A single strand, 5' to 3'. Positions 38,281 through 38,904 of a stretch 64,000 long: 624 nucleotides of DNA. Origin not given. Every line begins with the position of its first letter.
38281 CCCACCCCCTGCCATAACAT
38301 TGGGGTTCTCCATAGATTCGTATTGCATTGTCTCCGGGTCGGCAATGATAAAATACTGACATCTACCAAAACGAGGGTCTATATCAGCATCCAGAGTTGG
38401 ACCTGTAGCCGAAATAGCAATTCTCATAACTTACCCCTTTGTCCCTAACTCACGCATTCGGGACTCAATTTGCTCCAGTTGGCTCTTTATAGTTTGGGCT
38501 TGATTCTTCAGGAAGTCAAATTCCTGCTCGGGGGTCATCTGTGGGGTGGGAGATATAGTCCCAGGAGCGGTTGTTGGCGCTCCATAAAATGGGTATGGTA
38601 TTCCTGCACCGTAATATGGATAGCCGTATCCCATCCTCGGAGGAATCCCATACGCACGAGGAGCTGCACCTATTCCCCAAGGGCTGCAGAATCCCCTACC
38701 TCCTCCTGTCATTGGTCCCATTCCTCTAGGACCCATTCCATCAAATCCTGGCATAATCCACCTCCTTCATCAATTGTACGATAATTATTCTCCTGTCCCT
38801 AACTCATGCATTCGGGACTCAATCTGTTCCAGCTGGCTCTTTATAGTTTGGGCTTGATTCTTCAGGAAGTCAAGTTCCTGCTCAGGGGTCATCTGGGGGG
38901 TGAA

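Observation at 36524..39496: Operon of NifX/MTH1175-like proteins, zinc ribbons and multiple low-complexity DUF5320-type proteins: candidate uncharacterised system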

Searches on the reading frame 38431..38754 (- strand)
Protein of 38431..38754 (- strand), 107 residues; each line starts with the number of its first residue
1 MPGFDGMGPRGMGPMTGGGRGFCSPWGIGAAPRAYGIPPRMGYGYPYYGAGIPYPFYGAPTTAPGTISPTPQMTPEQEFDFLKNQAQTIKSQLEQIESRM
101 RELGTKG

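Call 3: search_protein_families(library=pfam, proteins=[window:38431-38754:-], max_evalue=0.1)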
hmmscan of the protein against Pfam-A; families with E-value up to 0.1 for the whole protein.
window:38431-38754:- (107 aa): 1 family
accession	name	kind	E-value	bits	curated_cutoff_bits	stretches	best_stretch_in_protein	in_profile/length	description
PF17253.7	DUF5320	-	2e-19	71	27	1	1-103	1-99/99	Family of unknown function (DUF5320)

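Call 4: search_protein_families(library=ncbifam, proteins=[window:38431-38754:-], max_evalue=0.1)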
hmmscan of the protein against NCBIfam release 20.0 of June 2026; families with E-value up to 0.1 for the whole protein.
window:38431-38754:- (107 aa): 0 families

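Call 12: find_homologous_proteins(query=window:38431-38754:-)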
Query window:38431-38754:- (107 aa): 1367 proteins with E <= 0.001 among 1583 candidates; the best 120 are listed.
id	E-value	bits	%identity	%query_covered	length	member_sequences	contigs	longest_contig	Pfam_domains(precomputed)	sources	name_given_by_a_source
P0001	3.7e-66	238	100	100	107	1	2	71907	PF17253.8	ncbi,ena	-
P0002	4.8e-52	193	84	96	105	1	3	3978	PF17253.8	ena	-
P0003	7.6e-50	186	81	99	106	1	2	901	PF17253.8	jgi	-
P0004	1.8e-49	184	80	99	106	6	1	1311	PF17253.8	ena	-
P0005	6.0e-49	183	79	99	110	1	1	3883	PF17253.8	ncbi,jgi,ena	ncbi:hypothetical protein ES703_55271 [subsurface metagenome]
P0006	6.1e-49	183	79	99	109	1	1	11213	PF17253.8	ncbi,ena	-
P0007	3.0e-48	180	79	99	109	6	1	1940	PF17253.8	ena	-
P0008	4.0e-48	180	71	99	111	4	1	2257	PF17253.8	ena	-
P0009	8.9e-48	179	77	99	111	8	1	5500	PF17253.8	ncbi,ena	ncbi:hypothetical protein ES703_35137 [subsurface metagenome]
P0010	1.2e-47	178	77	100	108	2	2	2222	PF17253.8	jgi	-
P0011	2.0e-47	178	77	99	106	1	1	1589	PF17253.8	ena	-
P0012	4.7e-47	177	78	100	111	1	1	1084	PF17253.8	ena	-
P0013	5.8e-47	176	77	99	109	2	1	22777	PF17253.8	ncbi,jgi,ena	-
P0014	1.0e-46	175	76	99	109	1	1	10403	PF17253.8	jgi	-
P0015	2.3e-46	174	76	99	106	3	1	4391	PF17253.8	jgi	-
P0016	2.6e-46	174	77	99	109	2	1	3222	PF17253.8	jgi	-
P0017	2.8e-46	174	81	96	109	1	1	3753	PF17253.8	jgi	-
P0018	3.3e-46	174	76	99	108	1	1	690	PF17253.8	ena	-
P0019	5.4e-46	173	74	99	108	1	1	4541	PF17253.8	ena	-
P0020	1.1e-45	172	70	99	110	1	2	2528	PF17253.8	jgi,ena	-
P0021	1.5e-45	172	76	96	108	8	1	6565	PF17253.8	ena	-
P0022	2.8e-45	171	70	99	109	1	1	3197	PF17253.8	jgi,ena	-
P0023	9.2e-45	169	74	99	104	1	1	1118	PF17253.8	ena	-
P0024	1.8e-44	168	77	99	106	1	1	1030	PF17253.8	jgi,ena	-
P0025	8.5e-44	166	73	99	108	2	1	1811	PF17253.8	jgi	-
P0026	9.3e-44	166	74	100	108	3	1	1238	PF17253.8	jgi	-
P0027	1.1e-43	166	76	100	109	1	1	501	PF17253.8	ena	-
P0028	1.4e-43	165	70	99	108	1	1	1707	PF17253.8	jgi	-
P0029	4.4e-43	164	74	99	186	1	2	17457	PF17253.8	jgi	-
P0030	4.5e-43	164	75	100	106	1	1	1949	PF17253.8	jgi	-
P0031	4.8e-43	164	72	99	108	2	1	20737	PF17253.8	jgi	-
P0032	5.0e-43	164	71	100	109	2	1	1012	PF17253.8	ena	-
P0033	1.4e-42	162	73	99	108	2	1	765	PF17253.8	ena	-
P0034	1.6e-42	162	68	99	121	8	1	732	PF17253.8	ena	-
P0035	3.0e-42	161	70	99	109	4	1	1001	PF17253.8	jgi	-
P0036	3.9e-42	161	73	99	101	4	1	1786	PF17253.8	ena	-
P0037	5.5e-42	160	74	99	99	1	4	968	PF17253.8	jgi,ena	-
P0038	1.1e-41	159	62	99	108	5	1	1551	PF17253.8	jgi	-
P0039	1.2e-41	159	71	100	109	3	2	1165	PF17253.8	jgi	-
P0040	1.3e-41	159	67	99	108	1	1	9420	PF17253.8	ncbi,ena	-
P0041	1.3e-41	159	70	99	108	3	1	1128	PF17253.8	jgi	jgi:hypothetical protein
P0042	1.7e-41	159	70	99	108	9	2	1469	PF17253.8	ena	-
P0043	1.9e-41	158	72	99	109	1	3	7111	PF17253.8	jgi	jgi:hypothetical protein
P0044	3.0e-41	158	71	100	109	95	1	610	PF17253.8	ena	-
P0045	4.0e-41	157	72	99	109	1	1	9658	PF17253.8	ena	-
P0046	4.9e-41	157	69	99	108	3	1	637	PF17253.8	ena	-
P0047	7.3e-41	157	66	100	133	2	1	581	PF17253.8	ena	-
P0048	7.4e-41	157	71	99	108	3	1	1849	PF17253.8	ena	-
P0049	7.8e-41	156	71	99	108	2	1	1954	PF17253.8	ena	-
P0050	8.6e-41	156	71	99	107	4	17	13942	PF17253.8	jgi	-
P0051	9.1e-41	156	71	99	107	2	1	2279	PF17253.8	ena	-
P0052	1.0e-40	156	74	96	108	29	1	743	PF17253.8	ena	-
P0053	1.3e-40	156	69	99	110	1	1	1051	PF17253.8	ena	-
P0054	1.7e-40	155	72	99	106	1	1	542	PF17253.8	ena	-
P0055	4.9e-40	154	69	99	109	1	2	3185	PF17253.8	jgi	-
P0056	6.8e-40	153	69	99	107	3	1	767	PF17253.8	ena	-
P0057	2.0e-39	152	74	96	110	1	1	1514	PF17253.8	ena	-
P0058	5.2e-39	151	73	96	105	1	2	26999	PF17253.8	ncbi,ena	-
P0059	8.9e-39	150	72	99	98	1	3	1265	PF17253.8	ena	-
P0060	1.0e-38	150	72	99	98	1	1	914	PF17253.8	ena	-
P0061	1.2e-38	149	68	99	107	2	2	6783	PF17253.8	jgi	jgi:hypothetical protein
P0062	1.3e-38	149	69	99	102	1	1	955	PF17253.8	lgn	-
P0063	1.4e-38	149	70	99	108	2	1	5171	PF17253.8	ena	-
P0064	2.0e-38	149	70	99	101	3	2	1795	PF17253.8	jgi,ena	jgi:hypothetical protein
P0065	2.6e-38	148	71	99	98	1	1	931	PF17253.8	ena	-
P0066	5.4e-38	147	68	99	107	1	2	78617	PF17253.8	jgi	-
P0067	8.0e-38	147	66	99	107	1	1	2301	PF17253.8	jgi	-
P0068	9.6e-38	146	74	86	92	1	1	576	PF17253.8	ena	-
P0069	1.1e-37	146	69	99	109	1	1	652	PF17253.8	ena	-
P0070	1.1e-37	146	70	99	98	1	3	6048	PF17253.8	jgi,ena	jgi:hypothetical protein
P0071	1.4e-37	146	66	99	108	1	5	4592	PF17253.8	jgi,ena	-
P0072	2.0e-37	145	66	99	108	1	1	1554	PF17253.8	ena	-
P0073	2.5e-37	145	70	99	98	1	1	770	PF17253.8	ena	-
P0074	2.5e-37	145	69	99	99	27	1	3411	PF17253.8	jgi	-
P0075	2.7e-37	145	68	99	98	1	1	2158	PF17253.8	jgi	jgi:hypothetical protein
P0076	2.9e-37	145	70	99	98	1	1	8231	PF17253.8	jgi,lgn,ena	jgi:hypothetical protein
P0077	6.0e-37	144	66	99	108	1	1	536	PF17253.8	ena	-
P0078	6.6e-37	144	68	100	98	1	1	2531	PF17253.8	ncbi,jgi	-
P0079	7.0e-37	144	67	99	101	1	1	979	PF17253.8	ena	-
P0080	7.9e-37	144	69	98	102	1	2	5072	PF17253.8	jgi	jgi:hypothetical protein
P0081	8.3e-37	143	66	99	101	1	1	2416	PF17253.8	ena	-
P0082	1.2e-36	143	66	99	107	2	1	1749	PF17253.8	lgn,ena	-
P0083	2.2e-36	142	62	99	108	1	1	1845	PF17253.8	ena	-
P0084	2.4e-36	142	68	99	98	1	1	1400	PF17253.8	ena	-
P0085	3.0e-36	142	71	99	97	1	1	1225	PF17253.8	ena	-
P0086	2.1e-35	139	68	99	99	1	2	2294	PF17253.8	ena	-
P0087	4.0e-35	138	70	99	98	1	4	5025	PF17253.8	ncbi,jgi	-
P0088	4.7e-35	138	66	100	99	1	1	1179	PF17253.8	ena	-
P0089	4.9e-35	138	69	98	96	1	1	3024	PF17253.8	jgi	-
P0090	7.1e-35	137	64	99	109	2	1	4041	PF17253.8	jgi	-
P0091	1.1e-34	137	63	99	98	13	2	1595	PF17253.8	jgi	-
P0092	1.2e-34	136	66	96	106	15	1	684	PF17253.8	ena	-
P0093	1.4e-34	136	65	99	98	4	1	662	PF17253.8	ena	-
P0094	2.3e-34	136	62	100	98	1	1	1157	PF17253.8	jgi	-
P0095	3.2e-34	135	65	99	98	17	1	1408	PF17253.8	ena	-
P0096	4.1e-34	135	64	99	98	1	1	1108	PF17253.8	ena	-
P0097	4.7e-34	135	64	99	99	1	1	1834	PF17253.8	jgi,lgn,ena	-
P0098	4.8e-34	135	67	99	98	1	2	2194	PF17253.8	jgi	-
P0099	5.2e-34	134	60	99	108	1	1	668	PF17253.8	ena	-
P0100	7.8e-34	134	68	99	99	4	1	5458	PF17253.8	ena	-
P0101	1.1e-33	133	61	99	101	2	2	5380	PF17253.8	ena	-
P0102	2.7e-33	132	65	99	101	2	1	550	PF17253.8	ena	-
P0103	3.3e-33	132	65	99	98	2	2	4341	PF17253.8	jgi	-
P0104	3.4e-33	132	64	99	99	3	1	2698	PF17253.8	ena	-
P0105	5.3e-33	131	69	100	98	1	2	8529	PF17253.8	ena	-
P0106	5.3e-33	131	66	96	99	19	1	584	PF17253.8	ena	-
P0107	6.2e-33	131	64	99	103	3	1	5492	PF17253.8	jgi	jgi:hypothetical protein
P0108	6.6e-33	131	66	100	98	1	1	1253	PF17253.8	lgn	-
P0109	7.6e-33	131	66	99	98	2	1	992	PF17253.8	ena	-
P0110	9.4e-33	130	67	99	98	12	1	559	PF17253.8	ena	-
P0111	1.1e-32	130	69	100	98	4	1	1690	PF17253.8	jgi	-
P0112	1.3e-32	130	66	100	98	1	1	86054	PF17253.8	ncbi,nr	ncbi:MAG: DUF5320 domain-containing protein [Chloroflexi bacterium]|nr:DUF5320 domain-containing pro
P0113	2.3e-32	129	60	99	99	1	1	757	PF17253.8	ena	-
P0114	2.4e-32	129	63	99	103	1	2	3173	PF17253.8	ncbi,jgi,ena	-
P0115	3.2e-32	129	68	98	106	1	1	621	PF17253.8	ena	-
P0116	3.7e-32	128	69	100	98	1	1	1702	PF17253.8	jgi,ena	-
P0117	3.8e-32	128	64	99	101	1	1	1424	PF17253.8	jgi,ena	-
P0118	6.4e-32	128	65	99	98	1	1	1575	PF17253.8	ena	-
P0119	1.4e-31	127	64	98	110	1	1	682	PF17253.8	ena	-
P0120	1.9e-31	126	60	99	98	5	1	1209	PF17253.8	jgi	-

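Call 17: find_encoding_contigs(protein=P0001, flank=10000, max_places=3)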
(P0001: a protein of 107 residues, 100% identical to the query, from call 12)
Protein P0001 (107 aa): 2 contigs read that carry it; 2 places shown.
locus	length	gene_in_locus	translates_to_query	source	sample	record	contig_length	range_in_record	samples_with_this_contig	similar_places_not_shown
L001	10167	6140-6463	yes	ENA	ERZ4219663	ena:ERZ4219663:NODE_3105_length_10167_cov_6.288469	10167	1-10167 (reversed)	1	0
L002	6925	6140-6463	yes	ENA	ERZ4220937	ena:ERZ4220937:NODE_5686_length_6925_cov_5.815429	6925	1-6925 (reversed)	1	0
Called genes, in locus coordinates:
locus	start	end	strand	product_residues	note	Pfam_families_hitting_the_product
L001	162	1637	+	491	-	-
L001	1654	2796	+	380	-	PF10633:NPCBM_assoc (faint)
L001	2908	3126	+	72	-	-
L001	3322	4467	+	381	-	PF00478:IMPDH, PF01070:FMN_dh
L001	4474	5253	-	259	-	-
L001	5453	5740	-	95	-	-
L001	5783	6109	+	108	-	PF17253:DUF5320 (weak)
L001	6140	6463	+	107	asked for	PF17253:DUF5320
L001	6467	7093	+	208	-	-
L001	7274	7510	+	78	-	-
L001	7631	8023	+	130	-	PF02579:Nitro_FeMo-Co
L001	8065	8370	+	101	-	PF01910:Thiamine_BP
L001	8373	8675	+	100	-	PF00226:DnaJ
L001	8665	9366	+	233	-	PF01209:Ubie_methyltran, PF13489:Methyltransf_23, PF07021:MetW, PF13847:Methyltransf_31, PF08241:Methyltransf_11, PF08242:Methyltransf_12, PF13649:Methyltransf_25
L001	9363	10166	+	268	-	?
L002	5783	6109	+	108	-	PF17253:DUF5320 (weak)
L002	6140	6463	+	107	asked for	PF17253:DUF5320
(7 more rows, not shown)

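Call 18: find_encoding_contigs(protein=P0112, flank=10000, max_places=3)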
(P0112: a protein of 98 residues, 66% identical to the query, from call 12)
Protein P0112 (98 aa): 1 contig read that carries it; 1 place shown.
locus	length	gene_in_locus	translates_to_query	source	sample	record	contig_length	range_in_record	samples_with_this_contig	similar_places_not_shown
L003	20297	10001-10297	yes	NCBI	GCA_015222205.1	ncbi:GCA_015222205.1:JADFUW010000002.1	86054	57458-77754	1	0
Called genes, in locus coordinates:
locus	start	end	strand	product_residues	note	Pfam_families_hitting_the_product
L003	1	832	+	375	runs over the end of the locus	-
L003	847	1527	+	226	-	-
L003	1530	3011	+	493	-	PF11104:PilM_2, PF05137:PilN (weak)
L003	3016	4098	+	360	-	PF00437:T2SSE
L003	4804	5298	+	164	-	PF01327:Pep_deformylase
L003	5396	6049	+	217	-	PF00702:Hydrolase (weak), PF06888:Put_Phosphatase (weak), PF12710:HAD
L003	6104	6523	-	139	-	PF00190:Cupin_1, PF07883:Cupin_2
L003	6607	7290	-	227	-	PF01168:Ala_racemase_N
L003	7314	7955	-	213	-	PF23023:Anti-Pycsar_Apyc1 (weak), PF00753:Lactamase_B, PF12706:Lactamase_B_2 (weak)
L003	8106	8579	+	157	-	PF02001:DUF134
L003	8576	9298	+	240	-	PF13938:DUF4213, PF04016:DUF364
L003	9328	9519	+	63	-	-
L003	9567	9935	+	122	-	-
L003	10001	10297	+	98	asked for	PF17253:DUF5320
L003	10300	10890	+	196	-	-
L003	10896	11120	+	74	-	PF09723:Zn_ribbon_8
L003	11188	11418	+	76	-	-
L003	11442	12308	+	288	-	PF01656:CbiA, PF10609:ParA, PF00037:Fer4 (weak), PF12837:Fer4_6 (weak), PF13237:Fer4_10, PF14697:Fer4_21 (weak), PF12838:Fer4_7 (weak), PF13187:Fer4_9 (weak), +4 more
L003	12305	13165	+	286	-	PF01656:CbiA, PF10609:ParA (faint), PF12838:Fer4_7 (faint), PF13484:Fer4_16 (faint), PF12797:Fer4_2 (faint), PF12837:Fer4_6 (faint), PF14697:Fer4_21, PF00037:Fer4 (weak)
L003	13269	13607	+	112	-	PF02579:Nitro_FeMo-Co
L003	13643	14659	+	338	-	PF01883:FeS_assembly_P, PF01656:CbiA, PF10609:ParA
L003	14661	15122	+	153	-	PF01592:NifU_N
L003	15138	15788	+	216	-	PF03205:MobB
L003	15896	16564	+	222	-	PF13489:Methyltransf_23, PF08241:Methyltransf_11, PF13649:Methyltransf_25 (weak)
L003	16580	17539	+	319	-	PF04055:Radical_SAM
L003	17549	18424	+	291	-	PF01937:ARMT1-like_dom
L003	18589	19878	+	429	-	PF13623:SurA_N_2, PF13624:SurA_N_3, PF00639:Rotamase, PF13616:Rotamase_3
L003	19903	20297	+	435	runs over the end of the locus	PF03447:NAD_binding_3, PF00742:Homoserine_dh, PF01842:ACT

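Call 26: find_related_loci(query=A1, collection=genome_contigs, flank=10000)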
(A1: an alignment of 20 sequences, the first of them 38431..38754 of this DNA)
Query A1 (107 aa) in genome_contigs; peptide patterns used: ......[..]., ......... (x = any residue, [..] = any of these).
599 stretches matched a pattern (row limit reached: there are more); 478 encode a relative of the query (tblastn E <= 1e-3); the best 80 are kept; 80 distinct loci.
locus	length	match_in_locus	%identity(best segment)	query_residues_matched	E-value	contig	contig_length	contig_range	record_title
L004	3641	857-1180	64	1-107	1e-39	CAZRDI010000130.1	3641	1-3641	MAG TPA_asm: uncultured Dehalococcoidales bacterium isolate binchicken_co228_397 genome assembly, contig: NODE_45518_len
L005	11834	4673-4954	67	1-103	2e-39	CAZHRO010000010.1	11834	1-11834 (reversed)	MAG TPA_asm: uncultured Dehalococcoidales bacterium isolate binchicken_co19_471 genome assembly, contig: NODE_9201_lengt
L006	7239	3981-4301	69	1-106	2e-39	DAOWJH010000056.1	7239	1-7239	MAG TPA_asm: Dehalococcoidia bacterium isolate CSMAG_2064 CSMAG_2064_k141_924904_length_7239_cov_36.5372, whole genome s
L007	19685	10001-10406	61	1-106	4e-35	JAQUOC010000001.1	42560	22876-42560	MAG: Dehalococcoidales bacterium isolate STD1_192 NODE_1731_length_42560_cov_4.673721_Sandtown_D1, whole genome shotgun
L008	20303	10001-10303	73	1-103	5e-35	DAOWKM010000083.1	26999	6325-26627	MAG TPA_asm: Dehalococcoidia bacterium isolate CSMAG_2095 CSMAG_2095_k141_2219732_length_26999_cov_62.5961, whole genome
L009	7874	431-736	58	1-103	1e-33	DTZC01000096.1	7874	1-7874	MAG TPA_asm: Dehalococcoidia bacterium isolate UWMA-0237 k99_2004038, whole genome shotgun sequence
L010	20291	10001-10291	66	1-107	1e-32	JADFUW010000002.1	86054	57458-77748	MAG: Chloroflexota bacterium isolate C2.bin.4 k83_18047, whole genome shotgun sequence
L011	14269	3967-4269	59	1-106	1e-31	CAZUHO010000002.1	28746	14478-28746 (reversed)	MAG TPA_asm: uncultured Dehalococcoidales bacterium isolate binchicken_co100_12 genome assembly, contig: NODE_2403_lengt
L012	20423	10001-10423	52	1-103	5e-31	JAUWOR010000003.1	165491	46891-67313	MAG: Dehalococcoidia bacterium isolate CSMAG_2455 CSMAG_2455_k141_359751_length_165491_cov_21.8766, whole genome shotgun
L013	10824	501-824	56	1-106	4e-31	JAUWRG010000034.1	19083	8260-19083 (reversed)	MAG: Dehalococcoidia bacterium isolate CSMAG_2522 CSMAG_2522_k141_564227_length_19083_cov_18.9791, whole genome shotgun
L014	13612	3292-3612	54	1-106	2e-28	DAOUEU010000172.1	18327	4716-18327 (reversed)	MAG TPA_asm: Dehalococcoidia bacterium isolate N7_337 k137_904047, whole genome shotgun sequence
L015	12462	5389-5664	50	1-105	3e-28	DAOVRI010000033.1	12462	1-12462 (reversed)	MAG TPA_asm: Dehalococcoidales bacterium isolate CSMAG_1597 CSMAG_1597_k141_2078788_length_12462_cov_86.0546, whole geno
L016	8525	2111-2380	56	1-103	6e-28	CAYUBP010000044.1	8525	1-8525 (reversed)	MAG TPA_asm: uncultured Dehalococcoidales bacterium isolate binchicken_co43_161 genome assembly, contig: NODE_14749_leng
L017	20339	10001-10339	54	1-102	1e-27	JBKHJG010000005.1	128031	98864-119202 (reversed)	MAG: Dehalococcoidia bacterium isolate D4M11_26 NODE_24_length_128031_cov_141.178963, whole genome shotgun sequence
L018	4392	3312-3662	52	1-106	2e-27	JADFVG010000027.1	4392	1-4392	MAG: Chloroflexota bacterium isolate C2.bin.45 k83_320434, whole genome shotgun sequence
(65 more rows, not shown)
